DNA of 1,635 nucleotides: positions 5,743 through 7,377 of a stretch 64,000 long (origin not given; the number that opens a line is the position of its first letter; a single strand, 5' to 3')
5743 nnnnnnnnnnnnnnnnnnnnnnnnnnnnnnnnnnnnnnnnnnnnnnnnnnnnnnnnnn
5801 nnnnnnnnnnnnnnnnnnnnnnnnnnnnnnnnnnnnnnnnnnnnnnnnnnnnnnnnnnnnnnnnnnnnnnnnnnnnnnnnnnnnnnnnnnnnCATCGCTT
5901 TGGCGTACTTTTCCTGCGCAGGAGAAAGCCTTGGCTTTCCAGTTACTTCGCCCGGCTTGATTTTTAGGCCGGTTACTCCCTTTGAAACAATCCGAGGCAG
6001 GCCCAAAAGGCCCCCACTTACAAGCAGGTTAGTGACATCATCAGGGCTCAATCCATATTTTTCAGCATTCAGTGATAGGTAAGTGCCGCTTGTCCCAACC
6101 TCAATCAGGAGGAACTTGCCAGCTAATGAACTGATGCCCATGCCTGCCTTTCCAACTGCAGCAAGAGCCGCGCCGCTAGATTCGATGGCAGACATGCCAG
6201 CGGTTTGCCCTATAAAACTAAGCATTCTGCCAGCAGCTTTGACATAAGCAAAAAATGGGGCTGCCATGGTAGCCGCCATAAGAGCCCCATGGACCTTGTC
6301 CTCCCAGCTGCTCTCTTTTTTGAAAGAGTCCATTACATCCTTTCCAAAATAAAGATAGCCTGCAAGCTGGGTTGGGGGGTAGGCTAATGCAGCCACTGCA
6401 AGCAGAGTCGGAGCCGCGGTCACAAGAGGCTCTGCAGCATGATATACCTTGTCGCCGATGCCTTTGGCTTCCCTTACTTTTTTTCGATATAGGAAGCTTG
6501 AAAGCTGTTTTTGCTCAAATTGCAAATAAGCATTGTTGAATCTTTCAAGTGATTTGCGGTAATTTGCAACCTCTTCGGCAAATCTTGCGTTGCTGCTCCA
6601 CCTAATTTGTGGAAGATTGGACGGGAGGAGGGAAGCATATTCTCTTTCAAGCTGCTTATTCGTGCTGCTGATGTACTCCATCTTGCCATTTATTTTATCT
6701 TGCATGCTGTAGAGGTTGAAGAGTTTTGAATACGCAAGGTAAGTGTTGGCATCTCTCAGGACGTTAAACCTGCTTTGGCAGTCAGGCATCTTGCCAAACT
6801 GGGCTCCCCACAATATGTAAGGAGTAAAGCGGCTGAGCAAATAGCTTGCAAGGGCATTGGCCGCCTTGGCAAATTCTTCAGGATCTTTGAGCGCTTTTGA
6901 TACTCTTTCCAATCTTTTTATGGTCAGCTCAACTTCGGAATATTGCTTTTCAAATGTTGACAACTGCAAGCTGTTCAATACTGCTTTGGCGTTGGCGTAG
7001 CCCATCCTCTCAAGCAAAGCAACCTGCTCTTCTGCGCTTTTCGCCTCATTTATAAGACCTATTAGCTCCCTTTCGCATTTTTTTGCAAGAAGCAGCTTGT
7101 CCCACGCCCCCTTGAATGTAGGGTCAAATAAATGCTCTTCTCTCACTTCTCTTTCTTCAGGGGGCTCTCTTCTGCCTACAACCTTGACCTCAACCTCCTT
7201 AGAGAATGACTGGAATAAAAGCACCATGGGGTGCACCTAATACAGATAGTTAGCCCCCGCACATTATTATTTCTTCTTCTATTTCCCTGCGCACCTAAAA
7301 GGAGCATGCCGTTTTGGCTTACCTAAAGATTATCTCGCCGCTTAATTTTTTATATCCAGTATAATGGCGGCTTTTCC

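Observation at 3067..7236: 1389-aa orphan protein with an internal Ala/Gly-rich hydrophobic region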

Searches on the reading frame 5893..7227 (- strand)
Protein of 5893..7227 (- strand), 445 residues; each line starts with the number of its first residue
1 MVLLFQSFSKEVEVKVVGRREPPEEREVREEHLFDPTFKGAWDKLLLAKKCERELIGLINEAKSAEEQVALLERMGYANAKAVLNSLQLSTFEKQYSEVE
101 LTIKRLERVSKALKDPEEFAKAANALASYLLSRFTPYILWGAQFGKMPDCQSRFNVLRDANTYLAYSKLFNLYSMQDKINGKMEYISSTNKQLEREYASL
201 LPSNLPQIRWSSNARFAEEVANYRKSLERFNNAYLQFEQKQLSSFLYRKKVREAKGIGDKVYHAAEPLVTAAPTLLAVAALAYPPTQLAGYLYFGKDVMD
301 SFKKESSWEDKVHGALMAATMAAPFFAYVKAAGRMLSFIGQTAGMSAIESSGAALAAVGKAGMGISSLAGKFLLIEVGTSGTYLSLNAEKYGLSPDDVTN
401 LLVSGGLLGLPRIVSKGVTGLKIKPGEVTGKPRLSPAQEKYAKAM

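Call 34: find_homologous_proteins(query=A1, max_evalue=0.001)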
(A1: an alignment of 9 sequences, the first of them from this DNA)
Query A1 (9 sequences) (445 aa, profile of the alignment): 1 proteins with E <= 0.001 among 8000 candidates.
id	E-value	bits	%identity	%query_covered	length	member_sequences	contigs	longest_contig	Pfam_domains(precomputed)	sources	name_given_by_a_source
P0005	7.6e-145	501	26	89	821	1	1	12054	-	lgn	-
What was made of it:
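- Tried and rejected: The same tool with the 9-sequence profile returned only P0005 (call 34).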

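Call 45: search_protein_families(library=pfam, proteins=[window:5893-7227:-], max_evalue=5)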
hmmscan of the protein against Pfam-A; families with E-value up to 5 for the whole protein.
seq(445 aa): 0 families

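Call 46: predict_structure(alignment_id=A1)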
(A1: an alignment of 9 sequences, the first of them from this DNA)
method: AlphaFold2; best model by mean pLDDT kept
length: 445 residues; sequences in the alignment: 9
mean_pLDDT: 69.2   pTM: 0.55
mean pLDDT of the five models: 69.2, 67.2, 67.1, 64.7, 59.8
residues with pLDDT >= 90: 76; 70-90: 155; 50-70: 128; < 50: 86
segments of 3 or more residues with pLDDT < 50: 1-21, 378-433, 439-441, 443-445
pLDDT, mean of each block of 10 residues (from residue 1): 28 32 64 89 96 92 91 91 83 88 84 81 87 94 85 92 88 81 82 88 60 80 92 83 75 68 56 58 60 69 65 67 66 67 69 66 59 52 41 42 38 31 27 47 44
secondary structure, 60 per line:
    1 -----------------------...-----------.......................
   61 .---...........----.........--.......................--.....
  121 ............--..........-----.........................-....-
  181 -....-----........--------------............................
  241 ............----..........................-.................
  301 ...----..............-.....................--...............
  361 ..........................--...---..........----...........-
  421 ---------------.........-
elements in order: H38-61 H65-75 H80-88 H91-113 H116-132 H135-144 H150-174 E176-179 E182-185 H191-198 H213-252 H257-282 H284-303 H308-321 H323-343 H346-386 H395-404 H409-419 H436-444
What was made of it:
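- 6472..7140 (-): Helical sub-domain of the module (aa ~30-252), including the invariant M-G-[YF], A-N, W and L-x-D-A-x-x-Y positions. Call 46 (AlphaFold2 with the 9-sequence alignment; 10-residue block means mostly 80-96, with one block at 60 around aa 201-210).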

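Call 49: fold_search(model_id=the predicted structure, library=pdb)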
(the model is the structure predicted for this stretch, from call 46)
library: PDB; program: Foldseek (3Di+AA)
matches with E <= 10: 105; with E <= 0.001: 0
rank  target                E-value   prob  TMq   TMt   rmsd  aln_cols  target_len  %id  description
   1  8tm9_A                6.2e-01  0.21  0.12  0.20  17.7       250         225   13  Computationally designed tunable C2 symmetric tandem repeat homodimer, D_3_633_8x bound to peptide (released 2024-12-11)
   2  7rkc_A                1.3e+00  0.16  0.11  0.20  16.8       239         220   17  Computationally designed tunable C2 symmetric tandem repeat homodimer, D_3_633 (released 2022-05-18)
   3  5sv0_C                1.7e+00  0.13  0.10  0.19  26.4       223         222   10  Structure of the ExbB/ExbD complex from E. coli at pH 7.0 (released 2016-09-28)
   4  8tlp_B                1.7e+00  0.12  0.11  0.19  17.3       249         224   13  Computationally designed tunable C2 symmetric tandem repeat homodimer, D_3_633_8x without peptide (released 2024-12-11)
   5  5h5m_B                2.1e+00  0.09  0.14  0.16  22.3       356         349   10  Crystal structure of HMP-1 M domain (released 2017-03-29)
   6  8r5s_G                2.8e+00  0.12  0.14  0.24  21.3       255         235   13  t113 - De-novo designed soluble homotetramer (released 2024-11-27)
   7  2xra_A                2.9e+00  0.07  0.12  0.19  20.2       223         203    9  crystal structure of the HK20 Fab in complex with a gp41 mimetic 5- Helix (released 2010-12-15)
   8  6cnn_A                3.0e+00  0.08  0.16  0.19  24.5       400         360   10  Cryo-EM structure of the human SK4/calmodulin channel complex in the Ca2+ bound state I (released 2018-05-02)
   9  9dze_K                3.2e+00  0.08  0.13  0.16  24.0       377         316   11  Computationally Designed Bifaceted Protein Nanomaterial pD5-14 (released 2024-10-30)
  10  4kly_E                3.2e+00  0.08  0.12  0.19  16.5       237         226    9  Crystal structure of a blue-light absorbing proteorhodopsin mutant D97N from HOT75 (released 2013-06-05)
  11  5sv0_F                3.3e+00  0.06  0.10  0.16  27.7       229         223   10  Structure of the ExbB/ExbD complex from E. coli at pH 7.0 (released 2016-09-28)
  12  8brd_A                3.3e+00  0.03  0.08  0.12  26.9       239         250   12  Mechanisms of ion selectivity and rotor coupling in the bacterial flagellar sodium-driven stator unit (released 2023-06-14)
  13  5sv0_D                3.4e+00  0.08  0.10  0.19  26.4       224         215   12  Structure of the ExbB/ExbD complex from E. coli at pH 7.0 (released 2016-09-28)
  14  9wfa                  3.6e+00  0.06  0.09  0.16  26.2       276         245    9  Cryo-EM structure of psXR (released 2026-03-18)
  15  9dze_A                3.6e+00  0.06  0.12  0.14  22.0       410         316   13  Computationally Designed Bifaceted Protein Nanomaterial pD5-14 (released 2024-10-30)
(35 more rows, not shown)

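Call 55: search_solved_structures(query=A1, max_evalue=10)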
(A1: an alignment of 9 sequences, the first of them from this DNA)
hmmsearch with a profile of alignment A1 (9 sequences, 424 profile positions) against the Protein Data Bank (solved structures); distinct sequences matched with E-value up to 10: 0.
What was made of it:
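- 6472..7140 (-): Call 55 (no PDB profile hit).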

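Call 65: fold_search(model_id=the predicted structure, library=viral)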
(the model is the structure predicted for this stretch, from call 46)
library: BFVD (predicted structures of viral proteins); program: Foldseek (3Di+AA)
matches with E <= 10: 104; with E <= 0.001: 0
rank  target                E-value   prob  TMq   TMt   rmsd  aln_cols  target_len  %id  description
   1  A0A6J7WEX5            1.4e-01  0.33  0.14  0.13  26.4       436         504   14  Uncharacterized protein (Fragment) [uncultured Caudovirales phage]
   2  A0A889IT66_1          2.9e-01  0.13  0.12  0.07  36.7       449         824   13  (no name in the UniProt tables at hand)
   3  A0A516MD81            5.0e-01  0.13  0.14  0.11  32.3       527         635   12  (no name in the UniProt tables at hand)
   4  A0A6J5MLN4            8.4e-01  0.13  0.16  0.15  27.5       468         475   12  Uncharacterized protein [uncultured Caudovirales phage]
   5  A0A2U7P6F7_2          9.5e-01  0.13  0.16  0.08  34.7       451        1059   13  (no name in the UniProt tables at hand)
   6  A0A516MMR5            9.9e-01  0.10  0.13  0.14  22.9       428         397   11  (no name in the UniProt tables at hand)
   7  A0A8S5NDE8            1.0e+00  0.13  0.16  0.06  30.2       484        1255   10  Tail tape measure protein [Myoviridae sp. ct9MV2]
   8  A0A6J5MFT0            1.3e+00  0.04  0.11  0.07  28.2       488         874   13  Structural protein [uncultured Caudovirales phage]
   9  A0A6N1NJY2            1.5e+00  0.10  0.13  0.11  25.4       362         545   14  Zinc ABC transporter ATP-binding protein [Tupanvirus soda lake]
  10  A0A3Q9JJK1            1.5e+00  0.08  0.13  0.06  31.4       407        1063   11  (no name in the UniProt tables at hand)
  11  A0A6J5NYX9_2          1.7e+00  0.05  0.10  0.06  46.9       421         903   13  Tape measure protein [uncultured Caudovirales phage]
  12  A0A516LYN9            1.7e+00  0.06  0.13  0.08  30.9       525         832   10  (no name in the UniProt tables at hand)
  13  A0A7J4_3              1.8e+00  0.06  0.14  0.07  24.3       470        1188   13  PLD phosphodiesterase domain-containing protein [Microcystis phage LMM01]
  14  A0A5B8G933            1.9e+00  0.08  0.14  0.13  26.0       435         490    8  Membrane protein K15 [Colobine gammaherpesvirus 1]
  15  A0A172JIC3            1.9e+00  0.07  0.12  0.15  29.4       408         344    8  Virion protein [Bacillus phage AR9]
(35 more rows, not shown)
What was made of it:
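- On Phage/virus tape-measure protein: Call 65 (best viral fold hit E 0.14, TM 0.14).
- The weak, non-significant Foldseek hits in the viral library include tape-measure proteins (best E 0.14, TM 0.14; call 65).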

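Call 70: find_related_loci(query=A3, collection=genome_contigs, flank=10000)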
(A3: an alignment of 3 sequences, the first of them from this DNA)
Query A3 (445 aa) in genome_contigs; peptide patterns used: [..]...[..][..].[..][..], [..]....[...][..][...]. (x = any residue, [..] = any of these).
150 stretches matched a pattern; 1 encode a relative of the query (tblastn E <= 1e-3); 1 distinct loci.
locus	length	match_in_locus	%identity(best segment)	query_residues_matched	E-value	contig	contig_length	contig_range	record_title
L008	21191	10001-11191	29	25-440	6e-40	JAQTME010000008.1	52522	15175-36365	MAG: Candidatus ainarchaeum sp. isolate STA_33 NODE_1212_length_52522_cov_3.962363_Sandtown_A, whole genome shotgun sequ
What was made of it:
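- Tried and rejected: The GTDB scan gave one new locus (call 70).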

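Call 76: find_related_loci(query=A3, collection=metagenome_contigs, flank=6000)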
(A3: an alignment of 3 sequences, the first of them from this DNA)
Query A3 (445 aa) in metagenome_contigs; peptide patterns used: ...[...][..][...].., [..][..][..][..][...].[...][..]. (x = any residue, [..] = any of these).
329 stretches matched a pattern, but none encodes a relative of the query by tblastn (E <= 1e-3).

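Call 81: search_protein_families(library=ncbifam, proteins=[L008:9824-13201:+], max_evalue=1)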
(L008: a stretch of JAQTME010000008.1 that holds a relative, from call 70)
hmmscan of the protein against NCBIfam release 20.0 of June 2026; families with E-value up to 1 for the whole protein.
L008:9824-13201:+ (1125 aa): 0 families

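Call 83: search_dna_similar(query=window:5893-7227:-, collection=phages, mode=protein, max_evalue=0.01, max_rows=10)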
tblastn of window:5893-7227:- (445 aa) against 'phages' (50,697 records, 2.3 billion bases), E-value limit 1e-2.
No match.

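Call 84: search_dna_similar(query=window:5893-7227:-, collection=plasmids, mode=protein, max_evalue=0.01, max_rows=10)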
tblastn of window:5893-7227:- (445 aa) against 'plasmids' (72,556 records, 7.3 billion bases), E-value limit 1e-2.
No match.
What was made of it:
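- On Phage/virus tape-measure protein: Calls 83 and 84 (no phage or plasmid tblastn hit).
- tblastn finds nothing in 50,697 phage or 72,556 plasmid records (calls 83, 84).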
